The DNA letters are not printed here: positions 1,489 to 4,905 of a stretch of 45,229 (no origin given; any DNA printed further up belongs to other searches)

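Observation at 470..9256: Operon 1: AAA+ ATPase translationally coupled to a 1038-aa polytopic membrane protein and two large proteins with no recognisable domains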

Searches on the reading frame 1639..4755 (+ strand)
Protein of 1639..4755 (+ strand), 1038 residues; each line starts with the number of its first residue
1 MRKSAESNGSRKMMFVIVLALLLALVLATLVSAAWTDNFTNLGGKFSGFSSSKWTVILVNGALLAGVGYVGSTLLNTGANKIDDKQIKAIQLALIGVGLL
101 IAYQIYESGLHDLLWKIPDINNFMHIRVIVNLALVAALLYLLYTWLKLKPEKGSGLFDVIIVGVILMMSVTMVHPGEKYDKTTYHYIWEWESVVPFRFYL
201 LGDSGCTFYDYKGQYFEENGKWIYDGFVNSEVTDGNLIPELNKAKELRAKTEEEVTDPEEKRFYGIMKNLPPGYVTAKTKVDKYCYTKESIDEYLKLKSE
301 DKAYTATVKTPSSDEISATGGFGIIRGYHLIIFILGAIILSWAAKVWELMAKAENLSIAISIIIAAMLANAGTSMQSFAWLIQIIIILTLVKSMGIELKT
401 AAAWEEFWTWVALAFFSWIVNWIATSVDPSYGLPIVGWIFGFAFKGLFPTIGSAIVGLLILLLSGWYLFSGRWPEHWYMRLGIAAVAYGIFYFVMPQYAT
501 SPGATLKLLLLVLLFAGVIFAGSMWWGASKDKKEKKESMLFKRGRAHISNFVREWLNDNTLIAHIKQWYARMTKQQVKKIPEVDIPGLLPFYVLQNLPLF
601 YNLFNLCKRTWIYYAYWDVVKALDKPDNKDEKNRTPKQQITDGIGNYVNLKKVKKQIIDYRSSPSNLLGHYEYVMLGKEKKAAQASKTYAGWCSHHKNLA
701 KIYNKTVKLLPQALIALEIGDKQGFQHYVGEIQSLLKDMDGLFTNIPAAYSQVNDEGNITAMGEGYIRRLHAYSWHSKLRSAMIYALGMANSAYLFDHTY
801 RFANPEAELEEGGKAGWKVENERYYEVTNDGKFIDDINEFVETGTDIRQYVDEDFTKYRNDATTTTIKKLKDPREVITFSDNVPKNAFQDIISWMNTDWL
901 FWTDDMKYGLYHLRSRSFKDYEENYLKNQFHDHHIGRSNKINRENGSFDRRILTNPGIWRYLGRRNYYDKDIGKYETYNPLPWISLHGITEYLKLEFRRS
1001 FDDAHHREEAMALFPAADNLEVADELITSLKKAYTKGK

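Call 5: search_protein_families(library=pfam, proteins=[window:1639-4755:+], max_evalue=0.1)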
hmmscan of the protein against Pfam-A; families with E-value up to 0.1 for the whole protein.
window:1639-4755:+ (1038 aa): 0 families

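Call 6: search_protein_families(library=padloc, proteins=[window:1639-4755:+], max_evalue=0.1)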
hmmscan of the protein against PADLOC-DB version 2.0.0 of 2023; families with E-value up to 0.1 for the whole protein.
window:1639-4755:+ (1038 aa): 0 families

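Call 11: find_homologous_proteins(query=window:1639-4755:+)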
Query window:1639-4755:+ (1038 aa): 2 proteins with E <= 0.001 among 8000 candidates.
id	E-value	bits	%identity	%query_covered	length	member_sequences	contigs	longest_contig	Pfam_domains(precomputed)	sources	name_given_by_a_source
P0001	0.0e+0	2407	100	100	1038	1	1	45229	-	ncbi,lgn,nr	ncbi:hypothetical protein HYU06_00545 [Candidatus Woesearchaeota archaeon]|nr:hypothetical protein [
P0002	2.3e-200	686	39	99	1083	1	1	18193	-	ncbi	-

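Call 12: find_encoding_contigs(protein=P0002, flank=10000)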
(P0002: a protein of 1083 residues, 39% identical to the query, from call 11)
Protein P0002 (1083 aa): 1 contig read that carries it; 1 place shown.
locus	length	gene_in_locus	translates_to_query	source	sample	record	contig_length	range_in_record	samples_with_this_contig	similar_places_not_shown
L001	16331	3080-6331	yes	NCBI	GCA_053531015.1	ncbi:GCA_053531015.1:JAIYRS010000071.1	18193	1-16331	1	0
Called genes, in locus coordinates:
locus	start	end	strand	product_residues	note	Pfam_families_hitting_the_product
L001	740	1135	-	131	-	PF01850:PIN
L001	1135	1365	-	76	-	PF02697:VAPB_antitox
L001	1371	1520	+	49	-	-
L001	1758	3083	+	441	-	PF05621:TniB (weak)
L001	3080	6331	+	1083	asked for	-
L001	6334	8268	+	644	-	-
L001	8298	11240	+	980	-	-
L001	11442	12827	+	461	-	PF01637:ATPase_2, PF13173:AAA_14, PF13401:AAA_22 (faint), PF03008:DUF234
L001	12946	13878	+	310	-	-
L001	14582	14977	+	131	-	-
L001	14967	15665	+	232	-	PF01909:NTP_transf_2, PF18765:Polbeta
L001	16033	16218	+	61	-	-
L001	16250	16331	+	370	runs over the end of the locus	-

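Call 15: search_protein_families(library=phrogs, proteins=[window:1639-4755:+], max_evalue=0.05)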
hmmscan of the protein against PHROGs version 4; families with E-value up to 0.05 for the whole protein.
window:1639-4755:+ (1038 aa): 0 families

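Call 16: search_protein_families(library=ncbifam, proteins=[window:1639-4755:+], max_evalue=0.05)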
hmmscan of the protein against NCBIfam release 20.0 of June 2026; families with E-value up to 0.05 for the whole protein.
window:1639-4755:+ (1038 aa): 0 families

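Call 29: find_related_loci(query=A1, collection=genome_contigs, flank=10000)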
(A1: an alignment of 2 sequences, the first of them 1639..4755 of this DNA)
Query A1 (1038 aa) in genome_contigs; peptide patterns used: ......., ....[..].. (x = any residue, [..] = any of these).
51 stretches matched a pattern; 3 encode a relative of the query (tblastn E <= 1e-3); 3 distinct loci.
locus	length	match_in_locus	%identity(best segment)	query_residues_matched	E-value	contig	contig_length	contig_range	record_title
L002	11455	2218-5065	39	6-1034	1e-167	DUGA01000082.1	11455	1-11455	MAG TPA_asm: Candidatus Woesearchaeota archaeon isolate UBA10200 contig_27100, whole genome shotgun sequence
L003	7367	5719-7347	41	5-525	2e-112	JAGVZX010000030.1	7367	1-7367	Candidatus Woesearchaeota archaeon isolate RIFCSPHIGHO2_02_FULL_37_9 rifcsphigho2_02_scaffold_24168, whole genome shotgu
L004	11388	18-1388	41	577-1030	4e-97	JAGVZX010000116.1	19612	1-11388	Candidatus Woesearchaeota archaeon isolate RIFCSPHIGHO2_02_FULL_37_9 rifcsphigho2_02_scaffold_36003, whole genome shotgu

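Call 44: search_solved_structures(query=A7, max_evalue=10)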
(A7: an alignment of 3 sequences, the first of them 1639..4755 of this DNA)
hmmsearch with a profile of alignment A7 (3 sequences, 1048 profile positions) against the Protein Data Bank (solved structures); distinct sequences matched with E-value up to 10: 5.
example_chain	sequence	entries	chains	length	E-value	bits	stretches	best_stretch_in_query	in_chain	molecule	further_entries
6w6x_A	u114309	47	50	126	0.38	11.7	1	704-763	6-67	De novo designed ABLE protein | De novo designed ABLE | D-ABLE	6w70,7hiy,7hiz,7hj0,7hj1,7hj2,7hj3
6x8n_A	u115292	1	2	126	0.38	11.7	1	704-763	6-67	De novo designed ABLE protein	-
9tav_A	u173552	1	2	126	0.58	11.1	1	704-766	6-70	De novo photoenzyme photoABLE2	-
9tau_A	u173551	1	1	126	1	10.3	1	704-765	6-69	De novo photoenzyme variant ABLE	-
9l76_C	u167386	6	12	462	7.2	7.4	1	21-101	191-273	NAD(P) transhydrogenase subunit beta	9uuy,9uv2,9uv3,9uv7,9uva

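Call 66: search_protein_representatives(alignment_id=A1)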
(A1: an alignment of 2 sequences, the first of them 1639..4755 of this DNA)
Query: 2 sequences, 1132 profile positions. Proteins with E-value up to 0.001 (for the whole library): 162; up to 1e-10: 102; up to 1e-30: 16. The best 150 are listed.
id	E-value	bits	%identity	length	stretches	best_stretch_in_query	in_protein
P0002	0.0e+00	2205.1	-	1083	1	1-1129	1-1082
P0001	0.0e+00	2050.2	-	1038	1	16-1132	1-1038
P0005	2.8e-156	538.5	-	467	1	609-1128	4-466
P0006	1.3e-143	496.5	-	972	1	32-1060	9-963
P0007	5.2e-44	166.7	-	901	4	977-1088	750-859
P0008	3.3e-41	157.4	-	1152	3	29-263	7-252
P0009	5.5e-40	153.4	-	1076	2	26-428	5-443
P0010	6.8e-35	136.5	-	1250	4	27-243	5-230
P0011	9.5e-35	136.1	-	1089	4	28-228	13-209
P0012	9.8e-34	132.7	-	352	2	49-268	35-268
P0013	1.8e-33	131.8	-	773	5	964-1096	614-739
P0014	1.3e-32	129.0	-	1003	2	27-455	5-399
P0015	2.7e-32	127.9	-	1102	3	27-449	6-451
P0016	3.2e-32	127.7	-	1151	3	22-224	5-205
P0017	1.6e-31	125.3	-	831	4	976-1116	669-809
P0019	2.1e-28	115.0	-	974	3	834-1098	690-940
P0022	8.6e-24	99.8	-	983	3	67-226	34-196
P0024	4.3e-22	94.1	-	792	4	962-1109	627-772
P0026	7.3e-22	93.4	-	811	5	958-1108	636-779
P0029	9.4e-21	89.7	-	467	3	956-1110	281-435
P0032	7.8e-20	86.7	-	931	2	358-1099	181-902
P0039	1.2e-17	79.4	-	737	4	971-1089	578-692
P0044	1.7e-16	75.6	-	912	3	979-1122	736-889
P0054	1.9e-15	72.1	-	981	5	958-1128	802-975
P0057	5.6e-15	70.6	-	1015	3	983-1118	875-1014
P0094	2.3e-11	58.6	-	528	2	726-884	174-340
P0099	4.3e-11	57.7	-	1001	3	983-1083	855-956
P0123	5.9e-08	47.3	-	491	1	796-1101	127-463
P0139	1.6e-06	42.6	-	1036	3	981-1100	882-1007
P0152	3.2e-05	38.3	-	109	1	1035-1116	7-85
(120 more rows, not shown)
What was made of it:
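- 1639..4755 (+): Gene 2: a 1038-aa polytopic membrane protein. It has 12 TM helices (aa 11-526), a domain at aa 172-326 between TM5 and TM6 with a conserved Cys pair (C206, C285), and a soluble region at aa 530-1038. Family of 162 representatives (call 66).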

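Call 71: search_protein_families(library=pfam, alignment_id=A10, max_evalue=0.001)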
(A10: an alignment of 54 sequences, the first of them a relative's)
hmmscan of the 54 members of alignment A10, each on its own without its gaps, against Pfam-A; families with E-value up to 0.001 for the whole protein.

A. member 1, P0006 (972 aa): 0 families

B. families by the number of members that match (of 54 scanned): 0 families
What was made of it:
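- On Transporters (ABC, MFS, RND and others): No Pfam or NCBIfam match (calls 5, 16, 71).
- Closest known: Archaeal type IV pilus/archaellum platform pair. Different: There is no FlaJ/TadC match, and no pilin or prepilin peptidase in the operon (calls 5, 16, 71).
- Tried and rejected: A Pfam scan of 54 distant membrane-protein homologues gave zero families (call 71).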

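Call 73: find_encoding_contigs(protein=P0006, flank=10000, max_places=3)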
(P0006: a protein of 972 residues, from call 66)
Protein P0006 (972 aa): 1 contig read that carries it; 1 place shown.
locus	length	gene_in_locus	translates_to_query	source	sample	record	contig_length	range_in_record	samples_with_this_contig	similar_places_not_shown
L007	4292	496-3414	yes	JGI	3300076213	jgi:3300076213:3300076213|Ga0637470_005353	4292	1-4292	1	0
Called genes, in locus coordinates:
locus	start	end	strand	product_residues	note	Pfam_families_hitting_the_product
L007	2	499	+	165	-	?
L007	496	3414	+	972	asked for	-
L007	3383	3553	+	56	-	-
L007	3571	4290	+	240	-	?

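Call 74: find_encoding_contigs(protein=P0008, flank=10000, max_places=3)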
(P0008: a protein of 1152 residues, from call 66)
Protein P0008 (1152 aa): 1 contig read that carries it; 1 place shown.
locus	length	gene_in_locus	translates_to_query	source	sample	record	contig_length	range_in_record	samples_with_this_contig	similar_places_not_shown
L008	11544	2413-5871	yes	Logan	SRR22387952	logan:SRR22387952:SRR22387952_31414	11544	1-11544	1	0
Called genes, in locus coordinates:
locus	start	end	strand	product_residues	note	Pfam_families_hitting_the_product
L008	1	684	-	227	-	?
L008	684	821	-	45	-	-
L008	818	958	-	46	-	-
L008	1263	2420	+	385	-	PF14516:AAA_35 (faint), PF01637:ATPase_2 (weak)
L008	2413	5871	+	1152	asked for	-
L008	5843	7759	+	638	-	-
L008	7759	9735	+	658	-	-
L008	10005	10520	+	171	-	-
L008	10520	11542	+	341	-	?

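Call 75: find_encoding_contigs(protein=P0011, flank=10000, max_places=3)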
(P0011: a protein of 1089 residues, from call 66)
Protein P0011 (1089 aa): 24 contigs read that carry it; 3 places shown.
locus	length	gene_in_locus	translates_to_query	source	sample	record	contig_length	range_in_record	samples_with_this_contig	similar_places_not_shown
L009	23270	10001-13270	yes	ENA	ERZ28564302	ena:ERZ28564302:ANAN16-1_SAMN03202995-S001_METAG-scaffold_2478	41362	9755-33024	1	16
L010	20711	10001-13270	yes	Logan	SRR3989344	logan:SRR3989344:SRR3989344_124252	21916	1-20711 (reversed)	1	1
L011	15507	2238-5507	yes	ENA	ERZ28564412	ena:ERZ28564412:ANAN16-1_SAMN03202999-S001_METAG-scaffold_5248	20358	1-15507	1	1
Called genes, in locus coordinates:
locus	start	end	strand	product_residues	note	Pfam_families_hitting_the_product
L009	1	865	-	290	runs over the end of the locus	-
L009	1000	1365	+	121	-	-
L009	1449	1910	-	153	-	-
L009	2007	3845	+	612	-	PF00526:Dicty_CTDC (weak)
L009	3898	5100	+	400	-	PF01970:TctA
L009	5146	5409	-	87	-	PF01247:Ribosomal_L35Ae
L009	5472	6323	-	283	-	-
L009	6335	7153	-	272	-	-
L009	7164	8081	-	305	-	-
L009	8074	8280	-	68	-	-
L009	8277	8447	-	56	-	-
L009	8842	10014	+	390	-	PF01637:ATPase_2 (faint)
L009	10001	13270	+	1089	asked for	-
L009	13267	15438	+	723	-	-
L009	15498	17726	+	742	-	-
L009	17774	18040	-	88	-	-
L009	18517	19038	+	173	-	-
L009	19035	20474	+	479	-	-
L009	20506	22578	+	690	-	-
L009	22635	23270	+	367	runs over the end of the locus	-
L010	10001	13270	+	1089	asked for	-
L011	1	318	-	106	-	?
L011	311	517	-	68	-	-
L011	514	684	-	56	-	-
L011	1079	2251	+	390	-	PF01637:ATPase_2 (faint)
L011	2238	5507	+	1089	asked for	-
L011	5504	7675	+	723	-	-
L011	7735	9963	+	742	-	-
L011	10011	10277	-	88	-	-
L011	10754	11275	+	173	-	-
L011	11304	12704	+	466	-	-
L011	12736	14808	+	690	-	-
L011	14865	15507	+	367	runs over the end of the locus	-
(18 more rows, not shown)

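Call 76: find_encoding_contigs(protein=P0013, flank=10000, max_places=3)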
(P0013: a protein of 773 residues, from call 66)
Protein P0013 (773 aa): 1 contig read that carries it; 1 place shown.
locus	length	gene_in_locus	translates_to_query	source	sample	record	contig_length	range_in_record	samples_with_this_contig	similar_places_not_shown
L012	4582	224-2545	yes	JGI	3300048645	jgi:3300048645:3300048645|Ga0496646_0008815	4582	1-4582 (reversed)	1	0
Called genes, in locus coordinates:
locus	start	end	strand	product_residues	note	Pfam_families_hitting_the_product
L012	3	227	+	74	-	?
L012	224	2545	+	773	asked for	-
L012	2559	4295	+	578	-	-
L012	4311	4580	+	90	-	?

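Call 77: find_encoding_contigs(protein=P0007, flank=10000, max_places=3)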
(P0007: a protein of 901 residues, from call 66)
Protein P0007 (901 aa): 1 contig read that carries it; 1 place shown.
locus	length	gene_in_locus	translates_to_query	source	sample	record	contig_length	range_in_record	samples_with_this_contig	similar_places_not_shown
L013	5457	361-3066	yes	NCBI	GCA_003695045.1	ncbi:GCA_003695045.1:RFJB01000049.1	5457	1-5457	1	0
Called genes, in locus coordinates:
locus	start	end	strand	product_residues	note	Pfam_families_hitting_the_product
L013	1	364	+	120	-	?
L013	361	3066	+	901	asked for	-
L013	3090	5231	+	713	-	-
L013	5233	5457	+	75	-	?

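Call 88: search_solved_structures(query=A12, max_evalue=10)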
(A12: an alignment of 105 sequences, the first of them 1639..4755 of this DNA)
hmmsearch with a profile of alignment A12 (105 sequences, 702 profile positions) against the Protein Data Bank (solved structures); distinct sequences matched with E-value up to 10: 12.
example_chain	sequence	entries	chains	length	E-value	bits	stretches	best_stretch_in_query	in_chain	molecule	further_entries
6ryo_A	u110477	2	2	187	0.14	13.6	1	164-278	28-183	Lipoprotein signal peptidase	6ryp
8wql_ID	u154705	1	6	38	0.5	11.9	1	96-119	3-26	Photosystem II reaction center protein I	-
7aoi_BI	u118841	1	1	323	0.92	11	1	303-371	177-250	Mitochondrial RNA binding complex 1 subunit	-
6yxx_BI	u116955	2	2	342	1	10.8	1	303-371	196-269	mL75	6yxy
6hiv_BI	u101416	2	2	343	1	10.8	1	303-371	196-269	mL75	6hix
9ast_R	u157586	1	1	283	1.7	10.1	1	11-82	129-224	Chemokine XC receptor 1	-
8jkv_A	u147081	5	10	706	1.7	10.1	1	12-91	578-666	Heparan-alpha-glucosaminide N-acetyltransferase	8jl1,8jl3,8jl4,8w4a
11kc_A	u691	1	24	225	1.7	10.1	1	7-79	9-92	Designed nanoparticle O43-TM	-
8xx8_A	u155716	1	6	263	2.9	9.3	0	44-155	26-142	Rhodopsin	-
6vfi_A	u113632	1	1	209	3.1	9.3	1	10-80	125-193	O43_dn18A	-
9l74_R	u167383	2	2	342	7.5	8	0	97-145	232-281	Sphingosine 1-phosphate receptor 3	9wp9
7ew2_R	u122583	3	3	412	9.6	7.6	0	97-145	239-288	Sphingosine 1-phosphate receptor 3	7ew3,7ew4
